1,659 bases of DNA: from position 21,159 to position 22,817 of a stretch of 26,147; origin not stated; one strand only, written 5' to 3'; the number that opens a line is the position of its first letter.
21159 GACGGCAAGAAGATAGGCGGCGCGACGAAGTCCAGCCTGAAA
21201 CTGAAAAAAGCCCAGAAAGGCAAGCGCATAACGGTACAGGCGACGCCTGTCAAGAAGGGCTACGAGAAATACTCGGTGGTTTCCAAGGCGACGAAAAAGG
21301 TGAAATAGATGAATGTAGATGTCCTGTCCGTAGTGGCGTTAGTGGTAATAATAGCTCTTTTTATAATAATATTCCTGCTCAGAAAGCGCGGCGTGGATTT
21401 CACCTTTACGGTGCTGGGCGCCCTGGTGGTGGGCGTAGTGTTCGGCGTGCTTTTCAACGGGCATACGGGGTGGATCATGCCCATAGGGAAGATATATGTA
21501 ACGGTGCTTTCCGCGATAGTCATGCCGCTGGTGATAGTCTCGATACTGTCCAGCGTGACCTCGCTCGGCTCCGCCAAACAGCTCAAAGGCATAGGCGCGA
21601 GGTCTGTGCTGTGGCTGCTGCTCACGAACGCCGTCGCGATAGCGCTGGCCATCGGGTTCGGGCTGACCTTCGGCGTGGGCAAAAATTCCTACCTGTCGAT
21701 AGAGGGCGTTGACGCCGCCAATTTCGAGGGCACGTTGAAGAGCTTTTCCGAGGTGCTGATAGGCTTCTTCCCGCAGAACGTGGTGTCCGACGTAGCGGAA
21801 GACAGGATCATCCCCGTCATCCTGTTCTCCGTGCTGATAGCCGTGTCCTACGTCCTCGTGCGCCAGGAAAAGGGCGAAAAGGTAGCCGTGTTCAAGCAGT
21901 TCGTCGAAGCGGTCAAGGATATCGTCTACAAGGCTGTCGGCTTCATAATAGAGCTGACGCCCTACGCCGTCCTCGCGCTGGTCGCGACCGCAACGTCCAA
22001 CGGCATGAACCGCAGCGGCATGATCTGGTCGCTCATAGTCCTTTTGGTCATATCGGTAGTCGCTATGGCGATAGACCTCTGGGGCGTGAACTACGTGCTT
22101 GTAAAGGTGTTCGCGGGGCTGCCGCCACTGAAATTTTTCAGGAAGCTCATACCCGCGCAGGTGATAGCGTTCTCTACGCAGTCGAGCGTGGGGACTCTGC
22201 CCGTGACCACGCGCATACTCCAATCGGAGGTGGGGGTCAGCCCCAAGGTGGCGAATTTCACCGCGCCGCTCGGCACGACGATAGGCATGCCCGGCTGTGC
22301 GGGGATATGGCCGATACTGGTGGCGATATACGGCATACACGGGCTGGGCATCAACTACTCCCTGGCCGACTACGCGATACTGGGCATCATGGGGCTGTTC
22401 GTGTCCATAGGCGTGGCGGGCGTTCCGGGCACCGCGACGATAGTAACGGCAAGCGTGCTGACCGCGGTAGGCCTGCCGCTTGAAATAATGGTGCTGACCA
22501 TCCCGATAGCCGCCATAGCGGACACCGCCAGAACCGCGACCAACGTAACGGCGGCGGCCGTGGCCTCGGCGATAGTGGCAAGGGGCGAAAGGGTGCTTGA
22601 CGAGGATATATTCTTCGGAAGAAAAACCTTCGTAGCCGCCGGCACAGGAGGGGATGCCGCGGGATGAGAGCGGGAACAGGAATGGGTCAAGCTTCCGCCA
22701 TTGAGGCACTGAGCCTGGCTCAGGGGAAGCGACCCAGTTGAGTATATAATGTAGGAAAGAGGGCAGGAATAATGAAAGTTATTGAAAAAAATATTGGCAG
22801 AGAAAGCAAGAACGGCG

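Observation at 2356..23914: Candidate undescribed extracellular thiol-peptide scavenging system: Trx-like surface proteins, M1 aminopeptidases, peptide ABC importer and cystine-type symporter under one operator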

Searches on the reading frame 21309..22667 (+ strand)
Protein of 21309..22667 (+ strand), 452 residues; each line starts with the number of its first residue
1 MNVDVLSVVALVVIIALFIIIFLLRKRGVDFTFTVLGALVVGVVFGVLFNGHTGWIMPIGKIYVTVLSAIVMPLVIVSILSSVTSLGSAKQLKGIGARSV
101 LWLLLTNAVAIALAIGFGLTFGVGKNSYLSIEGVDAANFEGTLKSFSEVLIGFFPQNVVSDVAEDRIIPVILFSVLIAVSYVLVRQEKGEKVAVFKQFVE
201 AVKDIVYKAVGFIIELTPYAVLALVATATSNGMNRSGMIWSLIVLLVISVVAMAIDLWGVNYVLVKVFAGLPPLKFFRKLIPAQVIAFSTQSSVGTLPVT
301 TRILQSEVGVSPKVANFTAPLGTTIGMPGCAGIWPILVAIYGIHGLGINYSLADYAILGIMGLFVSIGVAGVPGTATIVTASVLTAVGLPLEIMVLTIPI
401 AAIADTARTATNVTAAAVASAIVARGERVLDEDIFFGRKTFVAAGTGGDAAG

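Call 3: search_protein_families(library=pfam, proteins=[window:21309-22667:+])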
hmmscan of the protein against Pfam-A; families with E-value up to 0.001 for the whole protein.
window:21309-22667:+ (452 aa): 1 family
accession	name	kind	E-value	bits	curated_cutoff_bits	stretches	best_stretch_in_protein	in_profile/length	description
PF00375.23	SDF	-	1.2e-90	304.8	27.9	1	32-425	2-386/387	Sodium:dicarboxylate symporter family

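Call 9: search_protein_families(library=ncbifam, proteins=[window:21309-22667:+], max_evalue=0.01)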
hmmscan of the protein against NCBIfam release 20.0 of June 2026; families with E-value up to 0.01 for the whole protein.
window:21309-22667:+ (452 aa): 4 families
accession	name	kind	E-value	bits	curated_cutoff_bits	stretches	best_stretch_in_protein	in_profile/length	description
NF008440.0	PRK11283.1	equivalog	3.3e-35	121.7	638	1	29-432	6-417/437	glutamate/aspartate:proton symporter GltP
NF009587.0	PRK13027.1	subfamily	1.4e-30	106.5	570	1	33-432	11-408/442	C4-dicarboxylate transporter DctA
NF002461.0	PRK01663.1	subfamily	2e-29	102.8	513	1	31-433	9-408/428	C4-dicarboxylate transporter DctA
NF010151.0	PRK13628.1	equivalog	7.2e-19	68.1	308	1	34-425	19-399/407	serine/threonine transporter SstT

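Call 48: find_homologous_proteins(query=window:21309-22667:+)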
Query window:21309-22667:+ (452 aa): 1689 proteins with E <= 0.001 among 8000 candidates; the best 120 are listed.
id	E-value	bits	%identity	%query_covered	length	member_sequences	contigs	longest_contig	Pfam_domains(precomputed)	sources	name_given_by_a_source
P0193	1.2e-271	919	100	100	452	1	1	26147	PF00375.24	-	-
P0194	8.2e-239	811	87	100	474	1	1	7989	PF00375.24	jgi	jgi:Na+/H+-dicarboxylate symporter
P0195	6.4e-235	798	85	98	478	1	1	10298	PF00375.24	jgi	-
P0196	4.7e-232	789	85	97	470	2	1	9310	PF00375.24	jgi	jgi:Na+/H+-dicarboxylate symporter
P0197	8.6e-227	771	83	98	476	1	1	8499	PF00375.24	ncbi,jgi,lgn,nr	ncbi:MAG: dicarboxylate/amino acid:cation symporter [Clostridiales Family XIII bacterium]|jgi:Na+/H+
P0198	1.9e-221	754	79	98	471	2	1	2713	PF00375.24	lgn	-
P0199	2.8e-218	743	78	94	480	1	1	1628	PF00375.24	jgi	jgi:Na+/H+-dicarboxylate symporter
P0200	3.3e-213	727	76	98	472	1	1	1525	PF00375.24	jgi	jgi:Na+/H+-dicarboxylate symporter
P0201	4.0e-210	716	76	98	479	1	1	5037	PF00375.24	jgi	jgi:Na+/H+-dicarboxylate symporter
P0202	2.3e-202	691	73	97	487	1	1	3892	PF00375.24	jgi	jgi:Na+/H+-dicarboxylate symporter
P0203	4.4e-201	687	74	92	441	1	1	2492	PF00375.24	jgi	jgi:Na+/H+-dicarboxylate symporter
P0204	1.2e-196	672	72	98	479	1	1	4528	PF00375.24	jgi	jgi:Na+/H+-dicarboxylate symporter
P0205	2.5e-188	645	69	93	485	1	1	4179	PF00375.24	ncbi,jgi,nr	ncbi:MAG: dicarboxylate/amino acid:cation symporter [Clostridiales Family XIII bacterium]|jgi:Na+/H+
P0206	3.5e-188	644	78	85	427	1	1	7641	PF00375.24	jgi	jgi:Na+/H+-dicarboxylate symporter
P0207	3.5e-188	644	67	100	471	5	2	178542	PF00375.24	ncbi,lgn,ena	-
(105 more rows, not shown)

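Call 49: search_solved_structures(query=window:21309-22667:+, max_evalue=0.00001, show_alignments=1)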
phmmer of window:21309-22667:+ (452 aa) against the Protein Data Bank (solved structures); distinct sequences matched with E-value up to 0.00001: 45.
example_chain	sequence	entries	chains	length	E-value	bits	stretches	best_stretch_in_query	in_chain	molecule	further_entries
9bgz_A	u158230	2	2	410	2.1e-58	201.7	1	35-433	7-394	Aspartate transporter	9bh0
9bgy_A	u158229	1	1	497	2.6e-58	201.4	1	35-433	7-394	Aspartate transporter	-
7ngh_A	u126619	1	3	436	2.3e-47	165.4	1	31-435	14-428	Proton/glutamate symporter, SDF family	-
5dwy_A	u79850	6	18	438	2.3e-47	165.4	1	31-435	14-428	Proton/glutamate symporter, SDF family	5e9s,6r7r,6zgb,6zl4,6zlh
4ky0_A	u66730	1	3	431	3.9e-47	164.6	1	31-434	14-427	Proton/glutamate symporter, SDF family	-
6xwn_A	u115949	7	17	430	6.6e-47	163.9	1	31-433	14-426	Proton/glutamate symporter, SDF family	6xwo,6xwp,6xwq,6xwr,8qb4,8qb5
8afa_A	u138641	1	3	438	3.4e-46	161.6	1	31-435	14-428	Proton/glutamate symporter, SDF family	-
6wzb_A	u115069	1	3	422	1.3e-41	146.4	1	39-429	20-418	Glutamate transporter homolog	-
3kbc_A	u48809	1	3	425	1.7e-41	146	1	35-434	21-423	425aa long hypothetical proton glutamate symport protein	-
6bat_A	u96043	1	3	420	2.1e-41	145.8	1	39-429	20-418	Glutamate transporter homolog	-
3v8f_A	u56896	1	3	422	2.2e-41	145.7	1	35-429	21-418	sodium-coupled L-aspartate transporter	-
7ahk_A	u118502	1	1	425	2.6e-41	145.4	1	35-429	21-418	Glutamate transporter homolog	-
1xfh_A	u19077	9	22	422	2.7e-41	145.4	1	35-429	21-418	proton glutamate symport protein | 425aa long hypothetical proton glutamate symport protein | GLUTAMATE SYMPORT PROTEIN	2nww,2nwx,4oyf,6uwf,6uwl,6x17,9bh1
6x01_A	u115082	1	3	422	3.5e-41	145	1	39-429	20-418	Glutamate transporter homolog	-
9i6d_A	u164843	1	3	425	3.8e-41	144.9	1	39-434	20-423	Glutamate transporter homolog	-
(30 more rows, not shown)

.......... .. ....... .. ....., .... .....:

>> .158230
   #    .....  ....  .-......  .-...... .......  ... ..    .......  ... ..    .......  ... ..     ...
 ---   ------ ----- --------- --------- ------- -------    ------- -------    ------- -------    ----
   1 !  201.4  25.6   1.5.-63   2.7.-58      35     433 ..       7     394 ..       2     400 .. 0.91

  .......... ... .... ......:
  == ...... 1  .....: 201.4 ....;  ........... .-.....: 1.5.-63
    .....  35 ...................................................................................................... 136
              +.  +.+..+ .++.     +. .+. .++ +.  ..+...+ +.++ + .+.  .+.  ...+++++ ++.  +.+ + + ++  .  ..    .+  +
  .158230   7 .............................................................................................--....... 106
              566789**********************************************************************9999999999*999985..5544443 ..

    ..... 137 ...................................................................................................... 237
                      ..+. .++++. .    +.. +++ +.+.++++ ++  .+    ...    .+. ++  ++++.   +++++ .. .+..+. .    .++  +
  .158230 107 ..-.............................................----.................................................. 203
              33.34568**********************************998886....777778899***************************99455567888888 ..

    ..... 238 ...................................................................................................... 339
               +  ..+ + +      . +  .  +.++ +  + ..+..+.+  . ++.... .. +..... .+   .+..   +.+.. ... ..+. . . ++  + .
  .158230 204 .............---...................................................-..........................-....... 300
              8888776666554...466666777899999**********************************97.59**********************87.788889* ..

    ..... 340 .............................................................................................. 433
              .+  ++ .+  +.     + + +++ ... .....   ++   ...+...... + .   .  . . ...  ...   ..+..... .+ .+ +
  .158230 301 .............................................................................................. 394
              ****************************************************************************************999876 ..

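Call 65: find_related_loci(query=P0193, collection=genome_contigs, flank=10000)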
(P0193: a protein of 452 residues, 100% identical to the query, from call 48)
Query P0193 (452 aa) in genome_contigs; peptide patterns used: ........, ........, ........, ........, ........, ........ (x = any residue, [..] = any of these).
344 stretches matched a pattern; 195 encode a relative of the query (tblastn E <= 1e-3); the best 80 are kept; 80 distinct loci.
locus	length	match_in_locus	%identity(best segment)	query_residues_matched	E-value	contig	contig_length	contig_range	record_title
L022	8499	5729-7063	83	1-445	0e+0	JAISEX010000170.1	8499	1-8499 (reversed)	MAG: Eubacteriales Family XIII. Incertae Sedis bacterium isolate Gx485_bin216 k119_4365788, whole genome shotgun sequenc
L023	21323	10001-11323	66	1-441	0e+0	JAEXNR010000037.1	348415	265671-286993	MAG: Bacillota bacterium isolate OH_HBrB_107 k127_2351851, whole genome shotgun sequence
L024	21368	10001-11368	65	1-452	0e+0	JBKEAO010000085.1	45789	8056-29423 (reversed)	MAG: Anaerocolumna sp. isolate VLC_096 c_000002078105, whole genome shotgun sequence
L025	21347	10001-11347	64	1-449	0e+0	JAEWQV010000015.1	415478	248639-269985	MAG: Bacillota bacterium isolate OH_SBrB_32 k127_235812, whole genome shotgun sequence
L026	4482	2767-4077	69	1-438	0e+0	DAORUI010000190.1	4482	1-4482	MAG TPA_asm: Propionicimonas sp. isolate AMR_MDS_5269 NODE_24436_length_4482_cov_7.894737, whole genome shotgun sequence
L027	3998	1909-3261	64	1-449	0e+0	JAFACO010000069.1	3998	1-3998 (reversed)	MAG: Bacillota bacterium isolate OH_SBB_49 k127_828941, whole genome shotgun sequence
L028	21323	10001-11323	64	1-441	0e+0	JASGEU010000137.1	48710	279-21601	MAG: Mobilitalea sp. isolate 7M009 JMF-2106-05-0007A.bin.9_136, whole genome shotgun sequence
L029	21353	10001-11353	67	1-452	0e+0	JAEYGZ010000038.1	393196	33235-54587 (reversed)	MAG: Bacillota bacterium isolate OH_HFB_305 k127_2507851, whole genome shotgun sequence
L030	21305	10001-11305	67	1-435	0e+0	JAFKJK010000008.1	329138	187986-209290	MAG: Propionibacteriaceae bacterium isolate SCN18_26_2_15_R1_B_70_19 SCN18_26_2_15_R1_B_scaffold_47, whole genome shotgu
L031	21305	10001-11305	66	1-435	0e+0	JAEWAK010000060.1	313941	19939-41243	MAG: Bacillota bacterium isolate OH_PBB_206 k127_787063, whole genome shotgun sequence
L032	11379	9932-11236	68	1-435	0e+0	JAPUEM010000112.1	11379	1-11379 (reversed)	MAG: Propionicimonas sp. isolate labscale reactor_MAG25 NODE_3734_length_11379_cov_59.030731, whole genome shotgun seque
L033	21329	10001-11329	66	18-451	0e+0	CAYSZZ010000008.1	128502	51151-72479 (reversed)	MAG TPA_asm: uncultured Propionibacteriaceae bacterium isolate SRP344714_co1_402 genome assembly, contig: NODE_313_lengt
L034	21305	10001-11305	65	1-435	0e+0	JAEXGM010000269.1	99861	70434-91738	MAG: Bacillota bacterium isolate OH_HBB_66 k127_1392304, whole genome shotgun sequence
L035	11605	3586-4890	67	1-435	0e+0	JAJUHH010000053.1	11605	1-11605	MAG: Clostridiales bacterium isolate bin59 k141_64097_length_11605_cov_7.0000, whole genome shotgun sequence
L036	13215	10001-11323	66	1-441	0e+0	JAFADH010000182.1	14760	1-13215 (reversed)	MAG: Bacillota bacterium isolate OH_SBB_71 k127_1013535, whole genome shotgun sequence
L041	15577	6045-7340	69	1-431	2e-177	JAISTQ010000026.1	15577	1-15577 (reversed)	MAG: Propionibacteriaceae bacterium isolate Md513_bin21 k119_193761, whole genome shotgun sequence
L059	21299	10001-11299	55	7-439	8e-138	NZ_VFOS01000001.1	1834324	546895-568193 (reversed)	Rarobacter faecitabidus strain DSM 4813 Ga0197509_11, whole genome shotgun sequence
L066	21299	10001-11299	53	3-435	8e-133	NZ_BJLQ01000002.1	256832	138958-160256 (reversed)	Cellulomonas gelida strain NBRC 3748 sequence02, whole genome shotgun sequence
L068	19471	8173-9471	52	3-435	3e-132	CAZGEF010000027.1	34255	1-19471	MAG TPA_asm: uncultured Rhabdothermincola sp. isolate SRP344714_co2_336 genome assembly, contig: NODE_3073_length_34255_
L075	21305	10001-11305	49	1-435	1e-128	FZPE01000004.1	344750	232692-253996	Micrococcales bacterium KH10 genome assembly, contig: Ga0059120_14, whole genome shotgun sequence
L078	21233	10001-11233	51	25-435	1e-127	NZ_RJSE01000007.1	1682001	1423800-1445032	Nocardioides marmoriginsengisoli strain Gsoil 097 scaffold13_62.1, whole genome shotgun sequence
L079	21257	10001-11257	51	21-439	1e-128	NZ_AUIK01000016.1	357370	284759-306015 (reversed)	Solirubrobacter soli DSM 22325 G569DRAFT_scaffold00010.10_C, whole genome shotgun sequence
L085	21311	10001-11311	55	2-438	4e-123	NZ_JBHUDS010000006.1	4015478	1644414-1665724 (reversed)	Agromyces cerinus subsp. nitratus strain JCM 9084 tig00000094, whole genome shotgun sequence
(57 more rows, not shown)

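Call 89: search_protein_families(library=pfam, proteins=[L078:8514-9830:+, L059:17836-19230:+, L068:11197-12546:+, L075:18877-20280:-], max_evalue=0.00001)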
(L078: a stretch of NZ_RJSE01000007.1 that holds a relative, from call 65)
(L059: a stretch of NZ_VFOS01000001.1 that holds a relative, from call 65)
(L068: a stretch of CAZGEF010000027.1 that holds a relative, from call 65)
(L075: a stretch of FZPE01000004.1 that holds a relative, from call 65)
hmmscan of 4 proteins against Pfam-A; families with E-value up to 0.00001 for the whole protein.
L078:8514-9830:+ (438 aa): 1 family
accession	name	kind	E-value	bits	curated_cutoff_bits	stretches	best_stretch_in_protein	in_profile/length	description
PF00266.25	Aminotran_5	-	6.6e-80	269.3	21.5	1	41-406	1-371/371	Aminotransferase class-V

L059:17836-19230:+ (464 aa): 1 family
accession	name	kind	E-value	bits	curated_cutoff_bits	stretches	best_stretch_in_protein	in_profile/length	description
PF00266.25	Aminotran_5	-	1.5e-78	264.8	21.5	1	49-412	1-371/371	Aminotransferase class-V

L068:11197-12546:+ (449 aa): 2 families
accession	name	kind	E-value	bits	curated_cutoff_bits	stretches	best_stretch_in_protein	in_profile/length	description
PF00266.25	Aminotran_5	-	1.3e-79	268.3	21.5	1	39-407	1-371/371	Aminotransferase class-V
PF00155.27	Aminotran_1_2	-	5.4e-09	36.1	19.7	1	46-207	16-187/361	Aminotransferase class I and II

L075:18877-20280:- (467 aa): 2 families
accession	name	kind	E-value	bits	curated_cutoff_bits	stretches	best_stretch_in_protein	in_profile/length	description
PF00266.25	Aminotran_5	-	9e-83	278.7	21.5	1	49-411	2-371/371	Aminotransferase class-V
PF00155.27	Aminotran_1_2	-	1.9e-06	27.8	19.7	0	88-214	41-187/361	Aminotransferase class I and II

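Call 117: search_protein_families(library=pfam, proteins=[L066:13232-15991:+, L079:11945-15061:+, L085:11869-14523:+, L066:11550-13169:+, L041:297-5969:+], max_evalue=0.001)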
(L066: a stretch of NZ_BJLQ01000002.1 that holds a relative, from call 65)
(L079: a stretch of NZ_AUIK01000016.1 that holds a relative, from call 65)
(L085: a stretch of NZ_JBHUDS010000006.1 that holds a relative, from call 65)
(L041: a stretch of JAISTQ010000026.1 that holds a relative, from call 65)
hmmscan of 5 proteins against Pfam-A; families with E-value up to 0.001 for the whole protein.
L066:13232-15991:+ (920 aa): 3 families
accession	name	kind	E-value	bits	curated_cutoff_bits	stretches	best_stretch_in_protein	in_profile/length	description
PF16640.11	Big_3_5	-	1.6e-35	122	35.5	3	648-728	5-88/88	Bacterial Ig-like domain (group 3)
PF21226.3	MalQ_N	-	0.00011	22.9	24.1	0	639-722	11-91/91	MalQ N-terminal beta sandwich domain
PF19077.6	Big_13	-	0.00015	22.7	27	0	857-901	37-83/102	Bacterial Ig-like domain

L079:11945-15061:+ (1039 aa): 1 family
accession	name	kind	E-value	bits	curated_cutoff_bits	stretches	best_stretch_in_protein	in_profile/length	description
PF16640.11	Big_3_5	-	2.3e-10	41.3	35.5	2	834-922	3-88/88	Bacterial Ig-like domain (group 3)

L085:11869-14523:+ (885 aa): 2 families
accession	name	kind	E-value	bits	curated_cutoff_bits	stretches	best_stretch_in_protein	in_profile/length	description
PF00041.27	fn3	-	2.4e-09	37.7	25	1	663-735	10-82/84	Fibronectin type III domain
PF19077.6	Big_13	-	0.00054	20.9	27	0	783-824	46-84/102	Bacterial Ig-like domain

L066:11550-13169:+ (540 aa): 2 families
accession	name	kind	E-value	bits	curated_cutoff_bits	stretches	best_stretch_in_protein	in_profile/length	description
PF00041.27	fn3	-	4.8e-07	30.4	25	1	204-285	1-82/84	Fibronectin type III domain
PF25523.1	Ig_RIMBP2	-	0.00027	21.3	27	0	215-284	17-96/105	RIMBP2-like, immunoglobulin-like domain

L041:297-5969:+ (1891 aa): 3 families
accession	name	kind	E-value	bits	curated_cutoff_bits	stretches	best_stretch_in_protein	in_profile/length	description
PF01433.26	Peptidase_M1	-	1.3e-21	77.6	27.7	1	859-1005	68-218/218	Peptidase family M1 domain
PF17900.6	Peptidase_M1_N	-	8.8e-10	39.4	25.8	1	561-740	4-174/186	Peptidase M1 N-terminal domain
PF06832.18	BiPBP_C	-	1.4e-05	25.3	26.8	0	1833-1865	41-73/90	Penicillin-Binding Protein C-terminus Family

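Call 118: search_protein_families(library=ncbifam, proteins=[L078:8514-9830:+, L079:15068-16414:+], max_evalue=1e-10)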
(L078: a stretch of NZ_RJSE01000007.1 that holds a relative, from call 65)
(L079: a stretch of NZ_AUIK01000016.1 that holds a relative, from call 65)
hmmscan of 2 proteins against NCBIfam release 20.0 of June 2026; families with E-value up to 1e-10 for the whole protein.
L078:8514-9830:+ (438 aa): 12 families
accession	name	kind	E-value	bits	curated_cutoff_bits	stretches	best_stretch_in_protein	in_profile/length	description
TIGR01979.1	sufS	subfamily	3e-84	283.2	475.1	1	38-412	17-397/403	SufS family cysteine desulfurase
NF041166.1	f2_encap_cargo1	exception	3.3e-78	264.3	800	1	40-413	246-623/623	family 2A encapsulin nanocompartment cargo protein cysteine desulfurase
NF006791.0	PRK09295.1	equivalog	3.4e-66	224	661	1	40-411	24-399/406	cysteine desulfurase SufS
TIGR03392.1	FeS_syn_CsdA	equivalog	4.2e-58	197.4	493.6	1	39-411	16-390/398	cysteine desulfurase CsdA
NF008126.0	PRK10874.1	equivalog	1.6e-57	195.4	607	1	39-412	19-394/401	cysteine desulfurase CsdA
TIGR01976.1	am_tr_V_VC1184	hypoth_equivalog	1.5e-37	129.8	352.35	1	29-408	9-399/401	cysteine desulfurase-like protein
TIGR01977.1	am_tr_V_EF2568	hypoth_equivalog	3.2e-36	125.1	377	1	43-412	3-375/376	cysteine desulfurase family protein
NF040779.1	Sec_lyase_SclA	exception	7.2e-28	97.6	525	1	43-413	3-376/378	selenocysteine lyase SclA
TIGR03402.1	FeS_nifS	equivalog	1.3e-20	73.5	530.75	1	46-323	6-271/379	cysteine desulfurase NifS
TIGR03235.1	DNA_S_dndA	equivalog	5.1e-18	65.5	480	1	43-266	2-235/353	cysteine desulfurase DndA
NF010611.0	PRK14012.1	equivalog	3.1e-12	46.2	548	1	41-264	7-239/406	IscS subfamily cysteine desulfurase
TIGR02006.1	IscS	equivalog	9.1e-11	41.4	643.2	0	41-264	5-235/402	IscS subfamily cysteine desulfurase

L079:15068-16414:+ (449 aa): 14 families
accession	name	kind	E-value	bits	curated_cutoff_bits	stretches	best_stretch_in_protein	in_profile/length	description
TIGR01979.1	sufS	subfamily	1.3e-89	300.8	475.1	1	34-404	18-397/403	SufS family cysteine desulfurase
NF041166.1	f2_encap_cargo1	exception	3.4e-74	251.1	800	1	35-403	246-621/623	family 2A encapsulin nanocompartment cargo protein cysteine desulfurase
NF006791.0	PRK09295.1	equivalog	6.3e-63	213.2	661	1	35-406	24-402/406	cysteine desulfurase SufS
NF008126.0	PRK10874.1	equivalog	2e-58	198.4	607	1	36-403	21-393/401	cysteine desulfurase CsdA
TIGR03392.1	FeS_syn_CsdA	equivalog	2.7e-58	198.1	493.6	1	36-403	18-390/398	cysteine desulfurase CsdA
TIGR01977.1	am_tr_V_EF2568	hypoth_equivalog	1.7e-47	162.2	377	1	38-403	3-374/376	cysteine desulfurase family protein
NF040779.1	Sec_lyase_SclA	exception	1.2e-43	149.5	525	1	42-405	8-376/378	selenocysteine lyase SclA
TIGR01976.1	am_tr_V_VC1184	hypoth_equivalog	5e-43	147.9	352.35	1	34-401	18-400/401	cysteine desulfurase-like protein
TIGR03402.1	FeS_nifS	equivalog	8.5e-22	77.4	530.75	1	37-257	2-226/379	cysteine desulfurase NifS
TIGR03235.1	DNA_S_dndA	equivalog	3.8e-20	72.5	480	1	38-259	2-234/353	cysteine desulfurase DndA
TIGR04343.1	egtE_PLP_lyase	equivalog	3.1e-17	62.4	400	1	70-360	46-329/370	ergothioneine biosynthesis PLP-dependent enzyme EgtE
NF010611.0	PRK14012.1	equivalog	1e-15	57.6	548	1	36-242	7-223/406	IscS subfamily cysteine desulfurase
TIGR02006.1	IscS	equivalog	2.2e-13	50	643.2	1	36-241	5-218/402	IscS subfamily cysteine desulfurase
TIGR03403.1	nifS_epsilon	equivalog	1.1e-12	47.6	587.7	1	139-241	116-216/382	NifS family cysteine desulfurase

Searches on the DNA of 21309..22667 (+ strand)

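Call 76: search_rna_families(sources=[L037, L042, L053, L030, L064, L066, L085], threshold=gathering)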
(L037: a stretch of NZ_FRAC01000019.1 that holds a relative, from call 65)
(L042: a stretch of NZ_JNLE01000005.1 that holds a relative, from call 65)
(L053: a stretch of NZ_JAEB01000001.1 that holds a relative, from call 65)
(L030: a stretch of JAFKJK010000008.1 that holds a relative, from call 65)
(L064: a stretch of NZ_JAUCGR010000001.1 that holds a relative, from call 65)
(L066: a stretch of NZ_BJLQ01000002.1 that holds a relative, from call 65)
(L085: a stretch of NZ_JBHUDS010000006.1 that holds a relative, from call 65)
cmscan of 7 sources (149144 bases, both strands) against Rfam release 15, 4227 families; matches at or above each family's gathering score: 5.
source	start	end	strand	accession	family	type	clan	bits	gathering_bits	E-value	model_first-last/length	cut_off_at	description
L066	9671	9786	+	RF00634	SAM-IV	Cis-reg; riboswitch;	CL00012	110.3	38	4.2e-19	1-116/116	no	SAM (S-adenosyl methionine) riboswitch aptamer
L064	9682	9796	+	RF00634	SAM-IV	Cis-reg; riboswitch;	CL00012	104.5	38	8.4e-18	1-116/116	no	SAM (S-adenosyl methionine) riboswitch aptamer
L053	19613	19719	-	RF00059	TPP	Cis-reg; riboswitch;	-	73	54.3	4.2e-12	1-105/105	no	TPP riboswitch aptamer (THI element)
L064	20837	20909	-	RF00005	tRNA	Gene; tRNA;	CL00001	66.6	29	6.4e-12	1-71/71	no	tRNA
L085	14612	14724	+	RF00059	TPP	Cis-reg; riboswitch;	-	62.3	54.3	1.8e-09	1-105/105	no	TPP riboswitch aptamer (THI element)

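Call 92: search_rna_families(sources=[L079, L100, L096, L072, L086, L090, L063], threshold=gathering)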
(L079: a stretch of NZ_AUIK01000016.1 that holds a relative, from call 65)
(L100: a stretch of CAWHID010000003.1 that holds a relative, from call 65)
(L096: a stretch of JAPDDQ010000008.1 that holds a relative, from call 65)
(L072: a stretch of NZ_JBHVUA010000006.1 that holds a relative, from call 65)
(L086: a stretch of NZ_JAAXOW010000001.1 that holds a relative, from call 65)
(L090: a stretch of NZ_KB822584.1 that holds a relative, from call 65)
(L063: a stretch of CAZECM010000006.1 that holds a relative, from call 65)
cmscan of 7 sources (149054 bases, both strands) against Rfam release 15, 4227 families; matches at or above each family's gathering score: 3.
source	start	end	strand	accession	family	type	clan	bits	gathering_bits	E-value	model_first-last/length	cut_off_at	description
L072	5435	5508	-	RF00005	tRNA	Gene; tRNA;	CL00001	72.8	29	1.3e-13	1-71/71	no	tRNA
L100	3288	3361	+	RF00005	tRNA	Gene; tRNA;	CL00001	69.8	29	8.1e-13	1-71/71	no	tRNA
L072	16760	16832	-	RF00005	tRNA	Gene; tRNA;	CL00001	67.8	29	2.9e-12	1-71/71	no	tRNA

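Call 93: search_rna_families(sources=[L022, L023, L028, L033, L045, L062, L073], threshold=gathering)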
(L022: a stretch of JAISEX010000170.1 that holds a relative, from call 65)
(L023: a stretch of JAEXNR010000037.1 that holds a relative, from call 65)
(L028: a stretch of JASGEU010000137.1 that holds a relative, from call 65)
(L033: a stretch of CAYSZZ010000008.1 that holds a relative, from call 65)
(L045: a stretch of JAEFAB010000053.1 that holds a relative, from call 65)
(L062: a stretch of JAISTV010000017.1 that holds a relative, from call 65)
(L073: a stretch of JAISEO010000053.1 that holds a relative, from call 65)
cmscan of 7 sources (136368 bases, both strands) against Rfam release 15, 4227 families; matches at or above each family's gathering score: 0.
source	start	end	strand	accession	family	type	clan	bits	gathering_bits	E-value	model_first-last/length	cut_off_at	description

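Call 110: search_rna_families(source=L039, start=7000, end=8200, threshold=evalue, max_evalue=1)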
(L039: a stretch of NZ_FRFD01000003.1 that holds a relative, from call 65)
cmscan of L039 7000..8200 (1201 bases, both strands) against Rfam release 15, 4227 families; matches with E-value up to 1: 2.
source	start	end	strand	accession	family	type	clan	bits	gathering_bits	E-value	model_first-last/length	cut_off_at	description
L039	7201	7252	-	RF00310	snoZ165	Gene; snRNA; snoRNA; CD-box;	-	20.7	90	0.85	1-92/92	no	Small nucleolar RNA Z165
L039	7755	7847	-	RF01822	RsaJ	Gene; sRNA;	-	20.2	100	0.032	1-287/287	no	RNA Staph. aureus A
